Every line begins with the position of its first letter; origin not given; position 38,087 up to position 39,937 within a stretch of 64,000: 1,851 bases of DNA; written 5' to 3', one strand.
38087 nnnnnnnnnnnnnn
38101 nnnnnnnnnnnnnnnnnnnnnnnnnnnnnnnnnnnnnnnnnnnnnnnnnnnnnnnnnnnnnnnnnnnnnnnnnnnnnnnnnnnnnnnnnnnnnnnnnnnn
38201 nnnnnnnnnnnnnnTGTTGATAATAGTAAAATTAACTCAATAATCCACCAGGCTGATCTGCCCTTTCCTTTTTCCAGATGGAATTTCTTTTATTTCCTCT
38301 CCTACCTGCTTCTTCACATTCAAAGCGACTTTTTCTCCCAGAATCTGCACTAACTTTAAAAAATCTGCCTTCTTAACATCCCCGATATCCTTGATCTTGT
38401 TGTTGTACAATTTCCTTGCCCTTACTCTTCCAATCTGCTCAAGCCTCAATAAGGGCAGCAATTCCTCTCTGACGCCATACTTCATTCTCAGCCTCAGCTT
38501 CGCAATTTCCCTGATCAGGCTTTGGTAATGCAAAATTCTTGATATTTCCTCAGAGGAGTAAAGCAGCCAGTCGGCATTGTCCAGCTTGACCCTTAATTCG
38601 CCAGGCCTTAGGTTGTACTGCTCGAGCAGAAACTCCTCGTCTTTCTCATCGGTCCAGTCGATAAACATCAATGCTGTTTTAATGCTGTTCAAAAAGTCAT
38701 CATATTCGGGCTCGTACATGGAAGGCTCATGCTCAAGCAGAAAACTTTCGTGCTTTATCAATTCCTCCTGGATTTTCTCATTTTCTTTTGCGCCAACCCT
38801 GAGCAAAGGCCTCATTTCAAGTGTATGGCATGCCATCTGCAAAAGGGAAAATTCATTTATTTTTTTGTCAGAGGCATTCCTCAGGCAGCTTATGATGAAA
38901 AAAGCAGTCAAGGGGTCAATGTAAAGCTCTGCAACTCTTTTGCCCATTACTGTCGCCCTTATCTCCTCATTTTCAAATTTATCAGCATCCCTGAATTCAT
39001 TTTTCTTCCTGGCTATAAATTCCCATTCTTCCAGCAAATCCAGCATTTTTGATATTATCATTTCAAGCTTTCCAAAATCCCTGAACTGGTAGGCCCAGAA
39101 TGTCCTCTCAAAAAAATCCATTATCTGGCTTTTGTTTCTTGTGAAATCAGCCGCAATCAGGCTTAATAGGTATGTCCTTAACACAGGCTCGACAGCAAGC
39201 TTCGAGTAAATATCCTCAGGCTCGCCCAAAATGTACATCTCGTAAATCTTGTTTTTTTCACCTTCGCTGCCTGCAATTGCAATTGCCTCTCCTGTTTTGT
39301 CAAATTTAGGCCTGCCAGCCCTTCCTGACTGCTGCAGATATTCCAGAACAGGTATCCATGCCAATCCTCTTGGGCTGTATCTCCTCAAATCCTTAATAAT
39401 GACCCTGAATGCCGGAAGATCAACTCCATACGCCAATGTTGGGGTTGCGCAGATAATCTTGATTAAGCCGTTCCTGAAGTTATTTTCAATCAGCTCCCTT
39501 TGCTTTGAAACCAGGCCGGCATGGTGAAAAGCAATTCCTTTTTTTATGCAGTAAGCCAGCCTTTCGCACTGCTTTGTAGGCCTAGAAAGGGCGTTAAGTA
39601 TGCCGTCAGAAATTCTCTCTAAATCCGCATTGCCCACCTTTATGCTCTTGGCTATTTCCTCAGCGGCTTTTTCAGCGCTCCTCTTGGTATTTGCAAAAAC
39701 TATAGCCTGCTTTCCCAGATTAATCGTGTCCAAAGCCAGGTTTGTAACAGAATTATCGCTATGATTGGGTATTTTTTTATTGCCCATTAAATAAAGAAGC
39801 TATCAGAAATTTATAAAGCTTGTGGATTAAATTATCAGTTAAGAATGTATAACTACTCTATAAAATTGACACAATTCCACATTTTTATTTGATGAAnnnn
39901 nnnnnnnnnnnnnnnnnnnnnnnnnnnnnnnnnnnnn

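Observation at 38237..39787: Hel308-like helicase missing its entire N-terminal RecA1 (Walker A/B) domain - truncated or split gene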

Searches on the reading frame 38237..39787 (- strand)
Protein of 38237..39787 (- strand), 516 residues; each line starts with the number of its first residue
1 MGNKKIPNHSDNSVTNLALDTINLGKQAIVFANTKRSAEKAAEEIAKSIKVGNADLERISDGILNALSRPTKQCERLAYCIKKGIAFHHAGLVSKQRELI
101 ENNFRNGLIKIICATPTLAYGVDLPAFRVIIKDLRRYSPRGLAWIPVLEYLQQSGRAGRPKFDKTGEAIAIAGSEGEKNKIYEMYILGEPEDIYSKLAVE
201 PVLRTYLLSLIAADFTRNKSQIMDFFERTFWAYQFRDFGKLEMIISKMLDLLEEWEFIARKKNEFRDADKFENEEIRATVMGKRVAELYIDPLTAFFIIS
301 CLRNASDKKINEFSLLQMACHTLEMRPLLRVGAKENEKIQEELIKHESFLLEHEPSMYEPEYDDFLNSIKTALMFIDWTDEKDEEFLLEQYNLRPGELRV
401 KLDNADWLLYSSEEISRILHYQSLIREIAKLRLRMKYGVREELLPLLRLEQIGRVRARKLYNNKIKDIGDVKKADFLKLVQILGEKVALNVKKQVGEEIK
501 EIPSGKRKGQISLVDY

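Call 4: search_protein_families(library=pfam, proteins=[window:38237-39787:-], max_evalue=0.01)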
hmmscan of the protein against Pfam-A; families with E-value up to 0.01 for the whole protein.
window:38237-39787:- (516 aa): 5 families
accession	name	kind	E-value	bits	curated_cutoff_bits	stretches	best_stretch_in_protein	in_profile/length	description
PF21280.2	Helicase_dom4_arc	-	2.1e-30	105.6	27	1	314-438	2-125/125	Archaeal helicase, domain 4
PF00271.37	Helicase_C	-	1.9e-12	47.9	23.5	1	75-160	38-109/110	Helicase conserved C-terminal domain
PF14520.12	HHH_5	-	0.0015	19.4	27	1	445-493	3-53/57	Helix-hairpin-helix domain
PF20470.4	HTH_61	-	0.0034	18.2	24.3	1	177-258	11-91/92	Helix-turn-helix domain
PF10391.15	DNA_pol_lambd_f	-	0.0048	17.1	29.8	0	452-484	9-43/51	Fingers domain of DNA polymerase lambda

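Call 6: find_homologous_proteins(query=window:38237-39787:-)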
Query window:38237-39787:- (516 aa): 6680 proteins with E <= 0.001 among 8000 candidates; the best 120 are listed.
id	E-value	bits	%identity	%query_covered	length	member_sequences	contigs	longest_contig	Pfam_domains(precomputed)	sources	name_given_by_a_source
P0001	0.0e+0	1141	100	100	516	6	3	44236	PF00271.38,PF21280.3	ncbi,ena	-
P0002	3.8e-277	938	81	100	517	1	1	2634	PF00271.38,PF21280.3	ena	-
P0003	1.2e-270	917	79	100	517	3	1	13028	PF00271.38,PF21280.3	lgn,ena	-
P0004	1.4e-268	910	79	100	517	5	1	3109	PF00271.38,PF21280.3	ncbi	-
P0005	5.5e-265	898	78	100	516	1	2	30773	PF00271.38,PF21280.3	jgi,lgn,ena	jgi:helicase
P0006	3.7e-264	895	78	100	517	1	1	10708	PF00271.38,PF21280.3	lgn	-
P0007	2.2e-261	886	75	100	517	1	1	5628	PF00271.38,PF21280.3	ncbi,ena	-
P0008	8.1e-254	861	76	99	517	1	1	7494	PF20470.5,PF00271.38,PF21280.3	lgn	-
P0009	1.5e-249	847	73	100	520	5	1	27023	PF00271.38,PF21280.3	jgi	-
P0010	3.3e-245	833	71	100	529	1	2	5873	PF00271.38,PF21280.3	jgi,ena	jgi:helicase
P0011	1.4e-244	831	73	100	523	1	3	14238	PF00271.38,PF21280.3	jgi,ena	-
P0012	2.9e-244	830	72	100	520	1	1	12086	PF00271.38,PF21280.3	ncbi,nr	ncbi:hypothetical protein KY347_02030 [Candidatus Woesearchaeota archaeon]|nr:hypothetical protein [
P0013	5.2e-244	829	71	100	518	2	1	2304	PF00271.38,PF21280.3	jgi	jgi:helicase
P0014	1.2e-242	824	72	100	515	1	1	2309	PF00271.38,PF21280.3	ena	-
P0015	1.3e-242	824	72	100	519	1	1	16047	PF00271.38,PF21280.3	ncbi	-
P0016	1.3e-241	821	72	100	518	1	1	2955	PF00271.38,PF21280.3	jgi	jgi:helicase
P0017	4.0e-241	819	71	100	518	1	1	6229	PF14520.13,PF00271.38,PF21280.3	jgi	-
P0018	4.7e-241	819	71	100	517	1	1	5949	PF00271.38,PF21280.3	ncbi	ncbi:MAG: helicase-related protein, partial [Candidatus Woesearchaeota archaeon]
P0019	6.3e-241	819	72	100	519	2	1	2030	PF00271.38,PF21280.3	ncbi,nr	ncbi:MAG: hypothetical protein IIB81_05195 [Nanoarchaeota archaeon]|nr:hypothetical protein [Nanoarc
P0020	2.4e-240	817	72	99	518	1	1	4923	PF00271.38,PF21280.3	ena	-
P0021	3.6e-240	816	70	100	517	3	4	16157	PF00271.38,PF21280.3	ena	-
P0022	5.5e-240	815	71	100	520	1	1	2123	PF00271.38,PF21280.3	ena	-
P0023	2.3e-239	813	70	100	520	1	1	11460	PF00271.38,PF21280.3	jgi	jgi:helicase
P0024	2.5e-239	813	70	100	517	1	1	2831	PF20470.5,PF00271.38,PF21280.3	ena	-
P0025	3.7e-239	813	71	100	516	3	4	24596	PF00271.38,PF21280.3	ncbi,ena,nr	ncbi:MAG: hypothetical protein IH934_04535 [Nanoarchaeota archaeon]|nr:hypothetical protein [Nanoarc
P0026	5.5e-239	812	72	100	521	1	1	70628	PF00271.38,PF21280.3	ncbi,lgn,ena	-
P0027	1.2e-238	811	71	100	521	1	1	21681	PF00271.38,PF21280.3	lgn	-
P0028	1.8e-238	810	69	100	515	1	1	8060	PF20470.5,PF00271.38,PF21280.3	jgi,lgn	-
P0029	4.0e-238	809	71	100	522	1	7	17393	PF00271.38,PF21280.3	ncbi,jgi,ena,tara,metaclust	jgi:helicase|tara:strand:- start:1422 stop:2990 length:1569 start_codon:yes stop_codon:yes gene_type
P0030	5.8e-238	809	69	100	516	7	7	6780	PF00271.38,PF21280.3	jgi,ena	-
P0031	1.2e-237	808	71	99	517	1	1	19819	PF00271.38,PF21280.3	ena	-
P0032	1.5e-237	807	71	100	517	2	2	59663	PF00271.38,PF21280.3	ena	-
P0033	1.6e-237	807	71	100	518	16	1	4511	PF20470.5,PF00271.38,PF21280.3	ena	-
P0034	1.6e-237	807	70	99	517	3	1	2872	PF20470.5,PF00271.38,PF21280.3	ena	-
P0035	1.8e-237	807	70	99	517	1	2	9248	PF20470.5,PF00271.38,PF21280.3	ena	-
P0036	1.1e-236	805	70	100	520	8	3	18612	PF00271.38,PF21280.3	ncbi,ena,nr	ncbi:MAG: helicase-related protein [Candidatus Woesearchaeota archaeon]|nr:helicase-related protein 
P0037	7.7e-236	802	70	100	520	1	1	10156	PF00271.38,PF21280.3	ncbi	-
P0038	8.1e-236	802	69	100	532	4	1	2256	PF00271.38,PF21280.3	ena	-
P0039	1.7e-235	801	69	99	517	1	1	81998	PF00271.38,PF21280.3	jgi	jgi:helicase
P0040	4.4e-235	799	71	100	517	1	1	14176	PF00271.38,PF21280.3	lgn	-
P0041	5.1e-235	799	69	100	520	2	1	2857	PF00271.38,PF21280.3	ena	-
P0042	5.2e-235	799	68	100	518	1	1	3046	PF00271.38,PF21280.3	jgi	-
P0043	6.8e-235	799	70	100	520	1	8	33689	PF00271.38,PF21280.3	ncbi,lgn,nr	ncbi:hypothetical protein HYW19_00655 [Candidatus Woesearchaeota archaeon]|nr:hypothetical protein [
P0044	9.5e-235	798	70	100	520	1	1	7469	PF20470.5,PF00271.38,PF21280.3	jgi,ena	-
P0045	1.1e-234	798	70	100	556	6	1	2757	PF00271.38,PF21280.3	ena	-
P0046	1.4e-234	798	71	100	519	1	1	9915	PF20470.5,PF14520.13,PF00271.38,PF21280.3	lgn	-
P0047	1.4e-234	798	69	100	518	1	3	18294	PF00271.38,PF21280.3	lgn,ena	-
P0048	1.7e-234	797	70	100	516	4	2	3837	PF20470.5,PF00271.38,PF21280.3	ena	-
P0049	2.6e-234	797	68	100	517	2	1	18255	PF00271.38,PF21280.3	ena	-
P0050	9.7e-234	795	69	100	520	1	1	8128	PF00271.38,PF21280.3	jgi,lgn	-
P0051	1.2e-233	794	69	98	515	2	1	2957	PF00271.38,PF21280.3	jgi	-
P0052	1.2e-233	794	70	100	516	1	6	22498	PF20470.5,PF00271.38,PF21280.3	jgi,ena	-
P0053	5.4e-233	792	68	100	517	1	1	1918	PF00271.38,PF21280.3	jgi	jgi:helicase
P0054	9.7e-233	792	68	100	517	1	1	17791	PF00271.38,PF21280.3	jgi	jgi:helicase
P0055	1.1e-232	791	68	100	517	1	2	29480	PF00271.38,PF21280.3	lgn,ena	-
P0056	1.2e-232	791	70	100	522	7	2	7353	PF00271.38,PF21280.3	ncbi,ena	-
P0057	1.3e-232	791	69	100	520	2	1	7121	PF00271.38,PF21280.3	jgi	-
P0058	1.6e-232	791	68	99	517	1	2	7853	PF00271.38,PF21280.3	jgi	-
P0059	1.8e-232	791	67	100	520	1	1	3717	PF00271.38,PF21280.3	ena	-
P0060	5.7e-232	789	69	100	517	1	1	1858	PF00271.38,PF21280.3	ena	-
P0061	8.1e-232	788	69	98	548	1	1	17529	PF20470.5,PF00271.38,PF21280.3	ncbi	-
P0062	8.2e-232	788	68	100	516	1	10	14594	PF14520.13,PF00271.38,PF21280.3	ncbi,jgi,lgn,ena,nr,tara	ncbi:hypothetical protein CMO93_02465 [Candidatus Woesearchaeota archaeon]|nr:hypothetical protein [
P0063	8.6e-232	788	68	100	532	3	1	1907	PF00271.38,PF21280.3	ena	-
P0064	9.0e-232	788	66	100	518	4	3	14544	PF00271.38,PF21280.3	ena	-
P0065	1.0e-231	788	68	100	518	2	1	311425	PF00271.38,PF21280.3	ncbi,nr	ncbi:hypothetical protein HYX02_06305 [Candidatus Woesearchaeota archaeon]|nr:hypothetical protein [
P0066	1.5e-231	788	69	98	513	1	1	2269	PF00271.38,PF21280.3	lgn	-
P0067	1.9e-231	787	68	100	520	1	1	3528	PF00271.38,PF21280.3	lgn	-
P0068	2.6e-231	787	67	99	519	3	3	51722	PF00271.38,PF21280.3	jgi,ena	-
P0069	2.6e-231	787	69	99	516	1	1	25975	PF00271.38,PF21280.3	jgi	jgi:helicase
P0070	8.9e-231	785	68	99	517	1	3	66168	PF00271.38,PF21280.3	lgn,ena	-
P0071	1.4e-230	784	68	100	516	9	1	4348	PF00271.38,PF21280.3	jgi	jgi:helicase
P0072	1.6e-230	784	69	99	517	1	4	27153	PF00271.38,PF21280.3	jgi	-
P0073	2.1e-230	784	68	100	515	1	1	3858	PF00271.38,PF21280.3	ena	-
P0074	3.6e-230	783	66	100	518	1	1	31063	PF00271.38,PF21280.3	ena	-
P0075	4.1e-230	783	66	100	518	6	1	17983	PF00271.38,PF21280.3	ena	-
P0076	6.9e-230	782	68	100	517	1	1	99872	PF00271.38,PF21280.3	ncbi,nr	ncbi:hypothetical protein HYU09_04540 [Candidatus Woesearchaeota archaeon]|nr:hypothetical protein [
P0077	8.0e-230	782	68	100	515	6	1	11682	PF00271.38,PF21280.3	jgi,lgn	-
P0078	1.8e-229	781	67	100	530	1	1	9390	PF00271.38,PF21280.3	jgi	-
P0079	2.2e-229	780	66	100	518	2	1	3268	PF00271.38,PF21280.3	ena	-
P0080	2.3e-229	780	69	100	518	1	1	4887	PF00271.38,PF21280.3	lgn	-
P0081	2.8e-229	780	67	98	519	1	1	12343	PF00271.38,PF21280.3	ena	-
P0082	3.0e-229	780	68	100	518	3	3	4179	PF00271.38,PF21280.3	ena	-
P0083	4.5e-229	779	69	97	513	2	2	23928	PF00271.38,PF21280.3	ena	-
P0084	5.9e-229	779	68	100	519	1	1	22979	PF00271.38,PF21280.3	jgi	jgi:helicase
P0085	6.4e-229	779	67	98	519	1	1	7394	PF00271.38,PF21280.3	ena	-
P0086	1.6e-228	778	66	100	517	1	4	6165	PF00271.38,PF21280.3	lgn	-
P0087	1.9e-228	777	67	100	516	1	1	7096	PF00271.38,PF21280.3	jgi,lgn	-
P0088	2.2e-228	777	66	99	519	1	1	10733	PF00271.38,PF21280.3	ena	-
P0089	2.6e-228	777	66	100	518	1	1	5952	PF00271.38,PF21280.3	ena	-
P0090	1.0e-227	775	66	99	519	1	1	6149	PF00271.38,PF21280.3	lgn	-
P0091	1.1e-227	775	67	98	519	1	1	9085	PF00271.38,PF21280.3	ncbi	-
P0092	1.7e-227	774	66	99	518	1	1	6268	PF00271.38,PF21280.3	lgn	-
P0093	1.7e-227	774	65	99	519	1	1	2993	PF20470.5,PF00271.38,PF21280.3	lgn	-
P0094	1.8e-227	774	66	100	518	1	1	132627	PF00271.38,PF21280.3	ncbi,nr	ncbi:hypothetical protein HYT53_04480 [Candidatus Woesearchaeota archaeon]|nr:hypothetical protein [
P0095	2.2e-227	774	68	100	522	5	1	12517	PF00271.38,PF21280.3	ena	-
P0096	2.2e-227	774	66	100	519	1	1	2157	PF00271.38,PF21280.3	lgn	-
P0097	2.3e-227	774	66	100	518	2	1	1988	PF00271.38,PF21280.3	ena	-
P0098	2.6e-227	774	65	99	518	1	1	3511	PF00271.38,PF21280.3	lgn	-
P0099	2.8e-227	774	66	99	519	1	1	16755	PF20470.5,PF00271.38,PF21280.3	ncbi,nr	ncbi:hypothetical protein HYY70_04630 [Candidatus Woesearchaeota archaeon]|nr:hypothetical protein [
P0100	3.3e-227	773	66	99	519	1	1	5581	PF00271.38,PF21280.3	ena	-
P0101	4.3e-227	773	66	99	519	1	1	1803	PF00271.38,PF21280.3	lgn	-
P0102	4.5e-227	773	66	99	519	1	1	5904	PF20470.5,PF00271.38,PF21280.3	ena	-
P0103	4.9e-227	773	65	100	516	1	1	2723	PF00271.38,PF21280.3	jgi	-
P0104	5.2e-227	773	67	100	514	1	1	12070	PF00271.38,PF21280.3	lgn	-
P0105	5.5e-227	773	66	100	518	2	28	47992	PF00271.38,PF21280.3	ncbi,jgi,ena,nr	ncbi:hypothetical protein J4204_01655 [Candidatus Woesearchaeota archaeon]|nr:hypothetical protein [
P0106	7.2e-227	772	66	99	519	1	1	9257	PF00271.38,PF21280.3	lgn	-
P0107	1.1e-226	772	66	99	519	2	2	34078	PF00271.38,PF21280.3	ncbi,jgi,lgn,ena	-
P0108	1.1e-226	771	66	98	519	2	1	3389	PF00271.38,PF21280.3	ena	-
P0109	1.3e-226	771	67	98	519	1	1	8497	PF00271.38,PF21280.3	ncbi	-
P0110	2.0e-226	771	65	100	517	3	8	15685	PF00271.38,PF21280.3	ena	-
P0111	2.1e-226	771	65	99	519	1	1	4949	PF00271.38,PF21280.3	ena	-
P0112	2.2e-226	771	66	100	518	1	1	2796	PF00271.38,PF21280.3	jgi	-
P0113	2.7e-226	770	65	99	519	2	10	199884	PF14520.13,PF00271.38,PF21280.3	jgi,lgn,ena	jgi:helicase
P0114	3.2e-226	770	65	99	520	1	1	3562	PF00271.38,PF21280.3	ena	-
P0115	3.5e-226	770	66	100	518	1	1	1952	PF00271.38,PF21280.3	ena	-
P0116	3.9e-226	770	66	98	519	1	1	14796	PF00271.38,PF21280.3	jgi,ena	-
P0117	4.1e-226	770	66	99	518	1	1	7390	PF00271.38,PF21280.3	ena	-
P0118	4.9e-226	769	66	100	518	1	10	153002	PF00271.38,PF21280.3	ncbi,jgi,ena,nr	ncbi:hypothetical protein J4234_06705 [Candidatus Woesearchaeota archaeon]|nr:hypothetical protein [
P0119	5.9e-226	769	66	99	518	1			PF00271.38,PF21280.3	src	-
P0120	6.6e-226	769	66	99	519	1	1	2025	PF00271.38,PF21280.3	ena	-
